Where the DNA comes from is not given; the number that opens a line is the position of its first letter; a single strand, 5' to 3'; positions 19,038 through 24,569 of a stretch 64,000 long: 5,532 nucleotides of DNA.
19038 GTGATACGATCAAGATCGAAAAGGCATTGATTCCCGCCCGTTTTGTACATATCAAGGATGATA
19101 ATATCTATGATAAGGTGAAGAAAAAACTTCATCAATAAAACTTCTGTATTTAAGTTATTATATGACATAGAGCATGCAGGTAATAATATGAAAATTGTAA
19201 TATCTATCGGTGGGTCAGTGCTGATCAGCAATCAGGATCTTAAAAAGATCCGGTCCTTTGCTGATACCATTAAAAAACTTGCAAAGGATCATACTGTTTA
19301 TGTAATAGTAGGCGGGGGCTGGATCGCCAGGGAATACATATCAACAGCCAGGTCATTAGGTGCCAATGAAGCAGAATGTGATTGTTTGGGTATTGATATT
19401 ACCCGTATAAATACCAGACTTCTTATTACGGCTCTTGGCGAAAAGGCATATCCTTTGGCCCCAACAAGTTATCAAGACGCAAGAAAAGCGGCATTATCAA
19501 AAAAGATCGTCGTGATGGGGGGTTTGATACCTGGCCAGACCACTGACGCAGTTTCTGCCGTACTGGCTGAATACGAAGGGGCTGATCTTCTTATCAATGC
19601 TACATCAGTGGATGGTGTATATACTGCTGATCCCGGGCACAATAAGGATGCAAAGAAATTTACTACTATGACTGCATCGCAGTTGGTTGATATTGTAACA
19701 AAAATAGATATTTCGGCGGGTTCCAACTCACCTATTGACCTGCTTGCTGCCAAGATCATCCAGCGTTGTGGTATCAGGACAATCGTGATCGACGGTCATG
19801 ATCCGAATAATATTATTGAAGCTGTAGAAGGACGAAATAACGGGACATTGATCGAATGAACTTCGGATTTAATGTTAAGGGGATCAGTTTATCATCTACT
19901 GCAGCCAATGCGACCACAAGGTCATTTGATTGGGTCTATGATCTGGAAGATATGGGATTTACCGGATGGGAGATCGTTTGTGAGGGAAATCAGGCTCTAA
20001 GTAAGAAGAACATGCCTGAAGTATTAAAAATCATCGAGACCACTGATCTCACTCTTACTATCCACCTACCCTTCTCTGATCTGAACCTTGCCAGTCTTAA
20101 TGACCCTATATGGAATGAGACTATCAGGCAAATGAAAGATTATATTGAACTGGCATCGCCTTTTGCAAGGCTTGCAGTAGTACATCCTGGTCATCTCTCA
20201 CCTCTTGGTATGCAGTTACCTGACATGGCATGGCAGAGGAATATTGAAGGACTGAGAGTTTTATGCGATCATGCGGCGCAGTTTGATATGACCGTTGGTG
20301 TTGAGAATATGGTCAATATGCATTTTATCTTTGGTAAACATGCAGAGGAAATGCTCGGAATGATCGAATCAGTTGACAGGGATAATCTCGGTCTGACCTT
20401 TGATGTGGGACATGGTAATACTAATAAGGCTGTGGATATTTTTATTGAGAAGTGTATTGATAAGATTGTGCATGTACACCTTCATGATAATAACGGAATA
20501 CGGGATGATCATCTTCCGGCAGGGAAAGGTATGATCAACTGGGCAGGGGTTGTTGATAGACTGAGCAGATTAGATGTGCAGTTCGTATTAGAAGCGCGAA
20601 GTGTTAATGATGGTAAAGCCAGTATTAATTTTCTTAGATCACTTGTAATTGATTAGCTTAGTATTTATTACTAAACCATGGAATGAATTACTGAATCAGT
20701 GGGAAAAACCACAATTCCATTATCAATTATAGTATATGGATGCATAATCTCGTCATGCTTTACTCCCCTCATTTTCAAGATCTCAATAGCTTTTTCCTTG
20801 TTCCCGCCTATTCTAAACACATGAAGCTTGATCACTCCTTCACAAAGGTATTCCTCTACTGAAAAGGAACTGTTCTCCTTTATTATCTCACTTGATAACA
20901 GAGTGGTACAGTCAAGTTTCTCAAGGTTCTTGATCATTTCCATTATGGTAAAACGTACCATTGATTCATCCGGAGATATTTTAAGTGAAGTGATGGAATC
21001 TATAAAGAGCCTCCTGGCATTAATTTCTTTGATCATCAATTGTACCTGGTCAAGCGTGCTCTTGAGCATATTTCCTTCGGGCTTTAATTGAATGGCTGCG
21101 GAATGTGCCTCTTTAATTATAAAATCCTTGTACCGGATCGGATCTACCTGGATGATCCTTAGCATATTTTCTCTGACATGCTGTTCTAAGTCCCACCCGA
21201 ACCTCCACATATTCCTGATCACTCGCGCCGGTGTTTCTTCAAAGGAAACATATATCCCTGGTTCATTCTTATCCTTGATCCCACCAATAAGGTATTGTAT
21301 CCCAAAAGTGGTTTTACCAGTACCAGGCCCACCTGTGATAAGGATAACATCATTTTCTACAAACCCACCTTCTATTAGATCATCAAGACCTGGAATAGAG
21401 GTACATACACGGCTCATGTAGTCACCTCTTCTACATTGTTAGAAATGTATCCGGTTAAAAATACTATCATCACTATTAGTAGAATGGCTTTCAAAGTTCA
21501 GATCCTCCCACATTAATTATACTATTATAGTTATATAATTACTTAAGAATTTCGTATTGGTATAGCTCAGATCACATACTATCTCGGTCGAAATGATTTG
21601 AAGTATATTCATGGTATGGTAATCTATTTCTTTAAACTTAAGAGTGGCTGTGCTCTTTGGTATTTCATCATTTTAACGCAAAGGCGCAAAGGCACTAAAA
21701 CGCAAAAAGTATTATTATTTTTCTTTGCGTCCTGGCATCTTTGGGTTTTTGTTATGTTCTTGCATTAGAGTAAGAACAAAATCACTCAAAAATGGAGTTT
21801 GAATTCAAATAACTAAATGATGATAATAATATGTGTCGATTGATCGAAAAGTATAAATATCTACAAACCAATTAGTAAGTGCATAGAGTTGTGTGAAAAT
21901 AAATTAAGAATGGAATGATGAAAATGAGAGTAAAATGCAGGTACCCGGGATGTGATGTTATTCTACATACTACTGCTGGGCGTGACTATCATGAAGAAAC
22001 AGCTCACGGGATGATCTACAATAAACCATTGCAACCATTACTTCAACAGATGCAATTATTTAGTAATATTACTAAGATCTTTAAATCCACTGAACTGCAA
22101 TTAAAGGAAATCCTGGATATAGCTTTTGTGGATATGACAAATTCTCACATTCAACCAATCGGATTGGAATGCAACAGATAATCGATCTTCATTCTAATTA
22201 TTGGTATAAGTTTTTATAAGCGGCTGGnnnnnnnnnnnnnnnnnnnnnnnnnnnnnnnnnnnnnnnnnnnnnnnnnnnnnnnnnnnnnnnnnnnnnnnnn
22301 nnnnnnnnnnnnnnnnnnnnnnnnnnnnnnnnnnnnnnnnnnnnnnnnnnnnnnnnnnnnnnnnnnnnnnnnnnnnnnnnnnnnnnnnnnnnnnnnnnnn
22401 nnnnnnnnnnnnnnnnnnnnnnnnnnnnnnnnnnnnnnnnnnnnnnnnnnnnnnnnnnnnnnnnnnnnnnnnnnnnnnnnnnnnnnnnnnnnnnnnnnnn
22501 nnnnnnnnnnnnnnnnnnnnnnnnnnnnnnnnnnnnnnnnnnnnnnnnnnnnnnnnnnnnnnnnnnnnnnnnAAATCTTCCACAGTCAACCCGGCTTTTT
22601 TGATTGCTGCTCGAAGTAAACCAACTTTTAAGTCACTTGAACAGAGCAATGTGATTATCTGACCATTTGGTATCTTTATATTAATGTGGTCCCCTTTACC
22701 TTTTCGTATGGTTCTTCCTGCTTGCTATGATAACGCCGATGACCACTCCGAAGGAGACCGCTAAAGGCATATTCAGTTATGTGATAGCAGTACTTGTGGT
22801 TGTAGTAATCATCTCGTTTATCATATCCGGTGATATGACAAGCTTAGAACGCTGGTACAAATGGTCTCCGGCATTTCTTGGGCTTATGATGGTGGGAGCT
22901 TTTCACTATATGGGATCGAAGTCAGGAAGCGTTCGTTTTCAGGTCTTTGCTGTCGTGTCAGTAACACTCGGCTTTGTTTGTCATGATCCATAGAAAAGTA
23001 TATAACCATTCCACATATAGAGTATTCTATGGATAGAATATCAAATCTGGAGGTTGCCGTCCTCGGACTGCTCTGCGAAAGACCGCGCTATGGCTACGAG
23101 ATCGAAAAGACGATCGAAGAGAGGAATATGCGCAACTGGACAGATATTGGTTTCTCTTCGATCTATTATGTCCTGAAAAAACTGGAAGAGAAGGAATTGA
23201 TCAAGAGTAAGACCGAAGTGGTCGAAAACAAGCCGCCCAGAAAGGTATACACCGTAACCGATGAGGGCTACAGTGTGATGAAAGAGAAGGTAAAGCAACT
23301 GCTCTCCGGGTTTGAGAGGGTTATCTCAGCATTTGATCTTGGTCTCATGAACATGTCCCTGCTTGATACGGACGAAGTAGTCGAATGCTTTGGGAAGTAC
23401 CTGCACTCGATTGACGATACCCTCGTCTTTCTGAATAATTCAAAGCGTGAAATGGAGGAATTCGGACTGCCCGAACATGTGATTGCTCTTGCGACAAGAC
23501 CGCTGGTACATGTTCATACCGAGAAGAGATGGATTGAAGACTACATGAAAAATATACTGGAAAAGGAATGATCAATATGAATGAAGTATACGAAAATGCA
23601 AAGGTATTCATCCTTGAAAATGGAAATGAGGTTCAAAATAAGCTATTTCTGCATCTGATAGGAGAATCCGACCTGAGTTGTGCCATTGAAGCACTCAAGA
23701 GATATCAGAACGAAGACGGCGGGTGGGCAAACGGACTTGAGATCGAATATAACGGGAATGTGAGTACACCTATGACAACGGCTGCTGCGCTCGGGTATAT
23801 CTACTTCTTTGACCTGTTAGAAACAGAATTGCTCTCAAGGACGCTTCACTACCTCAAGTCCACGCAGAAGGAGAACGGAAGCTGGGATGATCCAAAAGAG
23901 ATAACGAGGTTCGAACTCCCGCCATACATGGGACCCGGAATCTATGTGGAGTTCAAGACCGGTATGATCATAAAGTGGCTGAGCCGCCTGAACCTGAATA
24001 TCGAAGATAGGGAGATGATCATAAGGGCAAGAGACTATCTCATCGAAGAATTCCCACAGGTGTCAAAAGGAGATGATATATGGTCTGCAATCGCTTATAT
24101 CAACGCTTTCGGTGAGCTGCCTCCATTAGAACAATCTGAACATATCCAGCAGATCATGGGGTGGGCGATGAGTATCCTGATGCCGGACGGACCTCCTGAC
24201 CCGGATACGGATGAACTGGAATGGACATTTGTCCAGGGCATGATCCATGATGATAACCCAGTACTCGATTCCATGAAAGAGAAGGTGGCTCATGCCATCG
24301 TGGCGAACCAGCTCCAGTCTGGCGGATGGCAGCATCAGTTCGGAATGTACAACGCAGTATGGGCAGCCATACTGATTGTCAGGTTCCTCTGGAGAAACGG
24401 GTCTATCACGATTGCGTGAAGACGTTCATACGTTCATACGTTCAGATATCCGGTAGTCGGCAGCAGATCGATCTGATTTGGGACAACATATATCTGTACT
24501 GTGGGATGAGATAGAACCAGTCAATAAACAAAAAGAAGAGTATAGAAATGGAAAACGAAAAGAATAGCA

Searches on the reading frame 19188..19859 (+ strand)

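Call 79: search_protein_families(library=pfam, proteins=[window:19188-19859:+], max_evalue=0.00001)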
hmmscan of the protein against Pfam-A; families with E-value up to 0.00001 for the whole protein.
window:19188-19859:+ (223 aa): 1 family
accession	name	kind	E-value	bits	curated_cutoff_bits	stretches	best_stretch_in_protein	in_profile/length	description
PF00696.33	AA_kinase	-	1.1e-31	110.9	24.9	1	1-202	1-234/234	Amino acid kinase family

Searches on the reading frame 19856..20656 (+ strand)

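Call 79: search_protein_families(library=pfam, proteins=[window:19856-20656:+], max_evalue=0.00001)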
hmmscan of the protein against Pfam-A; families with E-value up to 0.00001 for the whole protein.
window:19856-20656:+ (266 aa): 1 family
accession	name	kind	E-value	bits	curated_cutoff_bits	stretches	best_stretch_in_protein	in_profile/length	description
PF01261.30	AP_endonuc_2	-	1.2e-41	143.5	31.1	1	29-261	3-247/249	Xylose isomerase-like TIM barrel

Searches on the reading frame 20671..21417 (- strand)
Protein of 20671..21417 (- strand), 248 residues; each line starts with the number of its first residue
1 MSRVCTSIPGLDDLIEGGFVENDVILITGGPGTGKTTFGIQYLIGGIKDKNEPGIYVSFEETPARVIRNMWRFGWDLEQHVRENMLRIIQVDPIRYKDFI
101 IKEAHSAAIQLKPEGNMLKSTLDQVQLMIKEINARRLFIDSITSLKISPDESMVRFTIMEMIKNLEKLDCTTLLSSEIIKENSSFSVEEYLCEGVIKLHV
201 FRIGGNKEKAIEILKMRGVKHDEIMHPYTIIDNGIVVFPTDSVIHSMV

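Call 50: search_protein_families(library=pfam, proteins=[window:20671-21417:-], max_evalue=0.001)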
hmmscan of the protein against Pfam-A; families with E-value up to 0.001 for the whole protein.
window:20671-21417:- (248 aa): 6 families
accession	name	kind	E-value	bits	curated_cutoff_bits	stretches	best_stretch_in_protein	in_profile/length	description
PF06745.19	ATPase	-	5.7e-64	216.1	26.6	1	5-241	2-230/231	KaiC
PF13481.12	AAA_25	-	5e-08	33.2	27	1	6-174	17-186/195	AAA domain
PF07088.17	GvpD_P-loop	-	2.9e-05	24.5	24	1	24-200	12-174/189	GvpD gas vesicle protein, P-loop domain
PF03796.21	DnaB_C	-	6.4e-05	22.9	27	1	6-149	4-145/255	DnaB-like helicase C terminal domain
PF09848.15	SLFN-g3_helicase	-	0.00043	20.1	24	1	23-71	2-51/354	Schlafen group 3, DNA/RNA helicase domain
PF13245.12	AAA_19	-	0.00071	20.2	25.1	1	20-51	9-39/134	AAA domain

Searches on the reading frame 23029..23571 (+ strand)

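Call 80: search_protein_families(library=pfam, proteins=[window:23029-23571:+], max_evalue=0.00001)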
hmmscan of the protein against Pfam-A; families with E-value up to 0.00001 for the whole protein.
window:23029-23571:+ (180 aa): 1 family
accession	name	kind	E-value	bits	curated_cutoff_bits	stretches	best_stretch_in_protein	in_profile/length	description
PF03551.20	PadR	-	3.9e-17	62.4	27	1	11-85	1-74/75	Transcriptional regulator PadR-like family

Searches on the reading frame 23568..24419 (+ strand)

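Call 80: search_protein_families(library=pfam, proteins=[window:23568-24419:+], max_evalue=0.00001)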
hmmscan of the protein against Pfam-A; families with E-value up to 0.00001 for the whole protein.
window:23568-24419:+ (283 aa): 1 family
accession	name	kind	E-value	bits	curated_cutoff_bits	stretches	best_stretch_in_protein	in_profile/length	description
PF13243.12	SQHop_cyclase_C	-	1.3e-07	31.4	26.1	1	36-110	209-288/319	Squalene-hopene cyclase C-terminal domain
